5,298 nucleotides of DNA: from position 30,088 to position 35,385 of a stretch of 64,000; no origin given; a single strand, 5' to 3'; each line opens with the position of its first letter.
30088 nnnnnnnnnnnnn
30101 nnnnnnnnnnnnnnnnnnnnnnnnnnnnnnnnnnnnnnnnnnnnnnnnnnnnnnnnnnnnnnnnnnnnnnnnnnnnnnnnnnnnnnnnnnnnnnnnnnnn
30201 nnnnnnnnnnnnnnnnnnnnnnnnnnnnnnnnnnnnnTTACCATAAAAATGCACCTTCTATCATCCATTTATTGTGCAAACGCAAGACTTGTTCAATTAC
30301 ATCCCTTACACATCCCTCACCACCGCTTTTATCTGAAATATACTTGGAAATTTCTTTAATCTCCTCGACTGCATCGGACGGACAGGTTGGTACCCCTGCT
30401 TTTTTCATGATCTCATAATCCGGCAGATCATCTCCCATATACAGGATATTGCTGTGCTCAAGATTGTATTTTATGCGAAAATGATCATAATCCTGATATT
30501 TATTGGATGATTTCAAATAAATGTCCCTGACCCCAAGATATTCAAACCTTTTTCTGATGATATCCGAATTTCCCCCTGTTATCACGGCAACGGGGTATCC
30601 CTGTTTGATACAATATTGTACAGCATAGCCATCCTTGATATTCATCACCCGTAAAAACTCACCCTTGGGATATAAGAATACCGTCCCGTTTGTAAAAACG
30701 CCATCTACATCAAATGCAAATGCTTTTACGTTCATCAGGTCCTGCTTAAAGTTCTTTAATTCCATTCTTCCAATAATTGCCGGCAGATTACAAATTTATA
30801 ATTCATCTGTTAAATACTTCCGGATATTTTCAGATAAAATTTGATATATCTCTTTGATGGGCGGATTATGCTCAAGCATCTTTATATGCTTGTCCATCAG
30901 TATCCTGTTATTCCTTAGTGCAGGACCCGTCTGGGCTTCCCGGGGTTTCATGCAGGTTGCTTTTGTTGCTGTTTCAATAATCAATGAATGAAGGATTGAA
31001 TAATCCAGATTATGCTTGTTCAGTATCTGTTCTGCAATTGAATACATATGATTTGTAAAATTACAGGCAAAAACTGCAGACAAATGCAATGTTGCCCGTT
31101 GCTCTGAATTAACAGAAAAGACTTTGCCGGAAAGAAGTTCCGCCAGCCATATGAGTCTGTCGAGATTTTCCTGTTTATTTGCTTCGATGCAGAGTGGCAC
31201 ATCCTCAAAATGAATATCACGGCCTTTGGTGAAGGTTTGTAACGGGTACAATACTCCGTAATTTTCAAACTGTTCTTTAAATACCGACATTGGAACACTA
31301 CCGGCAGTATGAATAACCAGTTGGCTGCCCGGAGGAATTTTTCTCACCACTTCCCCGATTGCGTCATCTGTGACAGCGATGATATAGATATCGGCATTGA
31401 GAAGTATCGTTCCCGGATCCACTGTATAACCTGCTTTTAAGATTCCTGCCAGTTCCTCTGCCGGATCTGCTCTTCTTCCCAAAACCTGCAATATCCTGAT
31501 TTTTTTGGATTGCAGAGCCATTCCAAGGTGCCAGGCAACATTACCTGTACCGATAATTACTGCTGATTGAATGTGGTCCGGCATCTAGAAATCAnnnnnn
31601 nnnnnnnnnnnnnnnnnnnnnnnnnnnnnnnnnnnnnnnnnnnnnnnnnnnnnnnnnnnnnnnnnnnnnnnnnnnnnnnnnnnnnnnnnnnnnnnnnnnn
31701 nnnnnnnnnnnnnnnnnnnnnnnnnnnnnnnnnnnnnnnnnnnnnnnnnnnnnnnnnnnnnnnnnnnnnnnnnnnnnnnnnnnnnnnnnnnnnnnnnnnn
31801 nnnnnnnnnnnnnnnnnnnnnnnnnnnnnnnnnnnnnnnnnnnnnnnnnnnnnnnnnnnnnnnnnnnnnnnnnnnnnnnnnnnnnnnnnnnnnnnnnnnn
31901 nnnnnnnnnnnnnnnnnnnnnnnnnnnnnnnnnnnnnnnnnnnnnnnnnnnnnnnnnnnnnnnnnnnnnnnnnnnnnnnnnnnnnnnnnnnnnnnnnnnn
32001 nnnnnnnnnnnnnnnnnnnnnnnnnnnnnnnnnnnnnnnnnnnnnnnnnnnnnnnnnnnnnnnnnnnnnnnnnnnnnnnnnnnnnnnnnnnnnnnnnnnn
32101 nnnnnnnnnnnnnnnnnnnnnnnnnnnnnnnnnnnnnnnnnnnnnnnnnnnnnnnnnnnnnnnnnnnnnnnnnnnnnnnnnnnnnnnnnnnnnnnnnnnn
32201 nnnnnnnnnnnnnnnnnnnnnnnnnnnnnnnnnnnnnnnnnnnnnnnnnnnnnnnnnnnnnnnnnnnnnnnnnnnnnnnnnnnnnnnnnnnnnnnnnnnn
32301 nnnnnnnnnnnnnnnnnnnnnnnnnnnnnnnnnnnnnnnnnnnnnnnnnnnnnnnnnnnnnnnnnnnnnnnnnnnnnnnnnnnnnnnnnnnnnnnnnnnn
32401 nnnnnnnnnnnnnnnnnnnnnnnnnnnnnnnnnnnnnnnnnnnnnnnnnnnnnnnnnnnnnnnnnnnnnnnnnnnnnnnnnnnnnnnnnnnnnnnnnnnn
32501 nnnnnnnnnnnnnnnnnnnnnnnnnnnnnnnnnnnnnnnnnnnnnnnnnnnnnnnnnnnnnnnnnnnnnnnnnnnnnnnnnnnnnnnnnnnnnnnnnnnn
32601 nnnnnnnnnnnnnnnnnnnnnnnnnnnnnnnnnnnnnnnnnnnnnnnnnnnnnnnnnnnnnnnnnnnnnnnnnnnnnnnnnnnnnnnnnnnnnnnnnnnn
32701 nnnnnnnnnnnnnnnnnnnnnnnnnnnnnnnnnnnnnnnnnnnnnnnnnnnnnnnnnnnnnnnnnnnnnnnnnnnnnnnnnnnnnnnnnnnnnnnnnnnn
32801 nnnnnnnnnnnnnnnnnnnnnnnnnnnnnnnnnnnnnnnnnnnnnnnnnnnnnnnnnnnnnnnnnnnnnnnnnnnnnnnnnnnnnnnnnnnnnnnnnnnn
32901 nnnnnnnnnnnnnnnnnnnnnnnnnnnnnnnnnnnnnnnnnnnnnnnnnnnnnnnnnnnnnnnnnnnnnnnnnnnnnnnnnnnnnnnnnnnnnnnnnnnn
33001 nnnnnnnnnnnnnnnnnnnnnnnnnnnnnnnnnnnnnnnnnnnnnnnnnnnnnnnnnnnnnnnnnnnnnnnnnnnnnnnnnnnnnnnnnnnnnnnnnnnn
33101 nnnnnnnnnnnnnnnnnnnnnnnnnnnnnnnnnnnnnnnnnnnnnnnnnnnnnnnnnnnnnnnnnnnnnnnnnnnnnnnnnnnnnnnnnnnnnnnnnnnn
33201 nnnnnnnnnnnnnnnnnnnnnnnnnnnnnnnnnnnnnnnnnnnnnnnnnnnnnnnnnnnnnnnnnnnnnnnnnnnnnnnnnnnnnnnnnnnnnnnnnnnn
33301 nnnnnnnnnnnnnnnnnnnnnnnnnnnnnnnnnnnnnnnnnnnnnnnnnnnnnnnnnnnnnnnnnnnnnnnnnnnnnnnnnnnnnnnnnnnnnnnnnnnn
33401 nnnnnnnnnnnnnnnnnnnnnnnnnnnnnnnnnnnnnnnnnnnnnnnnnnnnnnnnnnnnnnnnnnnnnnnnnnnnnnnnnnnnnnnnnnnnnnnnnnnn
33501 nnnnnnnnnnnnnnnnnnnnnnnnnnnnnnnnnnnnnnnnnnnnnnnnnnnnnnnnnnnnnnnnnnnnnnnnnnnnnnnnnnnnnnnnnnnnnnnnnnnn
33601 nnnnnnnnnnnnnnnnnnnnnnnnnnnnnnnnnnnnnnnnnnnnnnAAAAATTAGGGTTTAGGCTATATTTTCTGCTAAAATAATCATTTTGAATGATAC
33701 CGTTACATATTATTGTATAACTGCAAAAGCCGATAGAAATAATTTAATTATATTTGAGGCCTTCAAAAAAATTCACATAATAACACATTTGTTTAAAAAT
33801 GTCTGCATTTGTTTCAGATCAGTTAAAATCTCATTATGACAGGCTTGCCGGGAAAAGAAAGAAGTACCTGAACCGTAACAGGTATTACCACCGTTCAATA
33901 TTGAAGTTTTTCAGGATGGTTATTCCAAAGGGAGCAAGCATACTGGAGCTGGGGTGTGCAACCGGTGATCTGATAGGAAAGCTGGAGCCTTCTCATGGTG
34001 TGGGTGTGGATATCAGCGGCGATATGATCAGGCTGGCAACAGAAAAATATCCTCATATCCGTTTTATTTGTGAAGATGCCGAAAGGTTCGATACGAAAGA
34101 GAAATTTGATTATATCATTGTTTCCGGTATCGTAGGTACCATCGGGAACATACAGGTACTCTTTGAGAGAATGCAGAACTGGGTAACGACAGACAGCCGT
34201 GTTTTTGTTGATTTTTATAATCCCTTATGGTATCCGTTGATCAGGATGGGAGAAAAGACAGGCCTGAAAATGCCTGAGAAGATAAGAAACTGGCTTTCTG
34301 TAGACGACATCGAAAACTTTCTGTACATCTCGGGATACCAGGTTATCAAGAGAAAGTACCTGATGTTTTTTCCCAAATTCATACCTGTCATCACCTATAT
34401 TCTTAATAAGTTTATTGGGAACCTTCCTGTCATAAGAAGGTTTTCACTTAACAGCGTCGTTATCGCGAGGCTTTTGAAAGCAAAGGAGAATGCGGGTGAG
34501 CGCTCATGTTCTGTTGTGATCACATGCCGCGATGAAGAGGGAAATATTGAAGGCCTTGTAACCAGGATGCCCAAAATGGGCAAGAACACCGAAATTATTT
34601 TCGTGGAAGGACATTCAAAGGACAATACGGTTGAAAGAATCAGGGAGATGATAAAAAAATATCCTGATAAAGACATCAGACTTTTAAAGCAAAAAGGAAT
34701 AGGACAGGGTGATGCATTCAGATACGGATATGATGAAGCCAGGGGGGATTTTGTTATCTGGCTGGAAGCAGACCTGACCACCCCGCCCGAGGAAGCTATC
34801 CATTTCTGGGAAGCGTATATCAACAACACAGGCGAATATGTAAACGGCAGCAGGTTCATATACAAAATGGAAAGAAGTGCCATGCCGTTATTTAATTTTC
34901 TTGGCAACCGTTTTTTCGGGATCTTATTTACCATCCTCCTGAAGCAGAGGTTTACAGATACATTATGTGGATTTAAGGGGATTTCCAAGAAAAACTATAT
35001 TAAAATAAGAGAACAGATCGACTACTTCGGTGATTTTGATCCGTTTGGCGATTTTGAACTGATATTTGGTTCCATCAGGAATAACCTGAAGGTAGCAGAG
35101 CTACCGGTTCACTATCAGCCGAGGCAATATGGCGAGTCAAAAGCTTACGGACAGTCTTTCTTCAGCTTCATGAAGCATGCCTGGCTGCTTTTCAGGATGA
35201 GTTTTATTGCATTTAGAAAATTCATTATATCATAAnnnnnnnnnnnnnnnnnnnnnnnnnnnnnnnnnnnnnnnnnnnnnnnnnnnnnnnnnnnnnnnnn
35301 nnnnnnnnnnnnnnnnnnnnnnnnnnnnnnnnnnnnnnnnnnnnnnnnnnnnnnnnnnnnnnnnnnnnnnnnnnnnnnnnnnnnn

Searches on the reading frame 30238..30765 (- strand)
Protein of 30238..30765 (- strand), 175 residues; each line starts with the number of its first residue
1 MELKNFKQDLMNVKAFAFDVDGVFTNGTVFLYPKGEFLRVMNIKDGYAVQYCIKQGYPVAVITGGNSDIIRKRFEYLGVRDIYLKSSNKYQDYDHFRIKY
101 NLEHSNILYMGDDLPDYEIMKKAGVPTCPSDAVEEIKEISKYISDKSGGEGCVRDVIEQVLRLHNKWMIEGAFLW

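Call 47: search_protein_families(library=pfam, proteins=[window:30238-30765:-], max_evalue=0.0001)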
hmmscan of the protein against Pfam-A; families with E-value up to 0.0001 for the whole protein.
window:30238-30765:- (175 aa): 2 families
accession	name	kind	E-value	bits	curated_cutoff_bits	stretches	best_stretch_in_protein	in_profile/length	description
PF08282.18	Hydrolase_3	-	1.3e-08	35.3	20.9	1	79-148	178-247/255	haloacid dehalogenase-like hydrolase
PF00702.32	Hydrolase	-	3.2e-08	34.6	26.4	1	49-124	107-191/191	haloacid dehalogenase-like hydrolase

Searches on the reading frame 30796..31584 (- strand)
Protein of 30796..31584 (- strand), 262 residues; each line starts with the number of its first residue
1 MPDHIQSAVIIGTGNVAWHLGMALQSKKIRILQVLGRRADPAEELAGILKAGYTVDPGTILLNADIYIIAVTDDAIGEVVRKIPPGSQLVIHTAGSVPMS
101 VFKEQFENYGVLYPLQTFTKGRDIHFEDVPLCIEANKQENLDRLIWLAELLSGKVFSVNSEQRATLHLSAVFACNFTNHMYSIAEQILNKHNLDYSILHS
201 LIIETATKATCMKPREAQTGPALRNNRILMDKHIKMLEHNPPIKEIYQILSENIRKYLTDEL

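Call 47: search_protein_families(library=pfam, proteins=[window:30796-31584:-], max_evalue=0.0001)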
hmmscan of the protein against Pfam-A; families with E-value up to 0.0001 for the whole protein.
window:30796-31584:- (262 aa): 2 families
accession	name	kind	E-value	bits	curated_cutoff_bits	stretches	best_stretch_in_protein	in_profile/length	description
PF10728.14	DUF2520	-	2.6e-33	114.9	25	1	129-254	1-125/125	Domain of unknown function (DUF2520)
PF03807.23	F420_oxidored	-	5.7e-06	27.3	21.6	0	9-91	3-89/94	NADP oxidoreductase coenzyme F420-dependent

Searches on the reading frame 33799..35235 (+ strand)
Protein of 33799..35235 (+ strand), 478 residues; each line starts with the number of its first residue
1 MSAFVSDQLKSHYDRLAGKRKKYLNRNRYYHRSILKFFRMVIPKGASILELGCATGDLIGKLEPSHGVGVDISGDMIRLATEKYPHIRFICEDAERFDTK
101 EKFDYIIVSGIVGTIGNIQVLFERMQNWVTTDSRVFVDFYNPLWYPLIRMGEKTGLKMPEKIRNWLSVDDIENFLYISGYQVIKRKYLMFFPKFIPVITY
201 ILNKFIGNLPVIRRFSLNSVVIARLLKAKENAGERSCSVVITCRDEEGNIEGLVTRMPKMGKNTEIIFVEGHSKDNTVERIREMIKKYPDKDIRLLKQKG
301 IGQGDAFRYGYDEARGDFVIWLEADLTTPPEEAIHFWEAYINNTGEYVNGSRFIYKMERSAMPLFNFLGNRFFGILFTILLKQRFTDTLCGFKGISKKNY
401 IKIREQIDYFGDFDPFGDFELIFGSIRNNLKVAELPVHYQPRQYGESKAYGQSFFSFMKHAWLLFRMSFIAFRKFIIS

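Call 66: search_protein_families(library=pfam, proteins=[window:33799-35235:+], max_evalue=0.0001)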
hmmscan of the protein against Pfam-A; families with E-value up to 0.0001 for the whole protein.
window:33799-35235:+ (478 aa): 8 families
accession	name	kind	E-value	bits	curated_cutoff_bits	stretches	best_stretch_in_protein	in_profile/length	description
PF00535.33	Glycos_transf_2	-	9.5e-18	65.1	23.3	1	238-400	1-164/168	Glycosyl transferase family 2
PF13489.12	Methyltransf_23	-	3.6e-11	43.5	27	1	26-183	5-162/164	Methyltransferase domain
PF13649.12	Methyltransf_25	-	1.3e-10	42.3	27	1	48-127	1-91/97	Methyltransferase domain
PF13847.12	Methyltransf_31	-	1.6e-09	38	27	1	44-141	3-113/145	Methyltransferase domain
PF08242.18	Methyltransf_12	-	1.9e-07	32.1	30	1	49-131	1-94/98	Methyltransferase domain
PF05401.17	NodS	-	7.1e-07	29.7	24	1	44-129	43-133/201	Nodulation protein S (NodS)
PF08241.18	Methyltransf_11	-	1.1e-06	29.6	21.2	1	49-134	1-92/95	Methyltransferase domain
PF10111.15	Glyco_tranf_2_2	-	5.4e-05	23.2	27.3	1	238-326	1-92/276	Glycosyltransferase like family 2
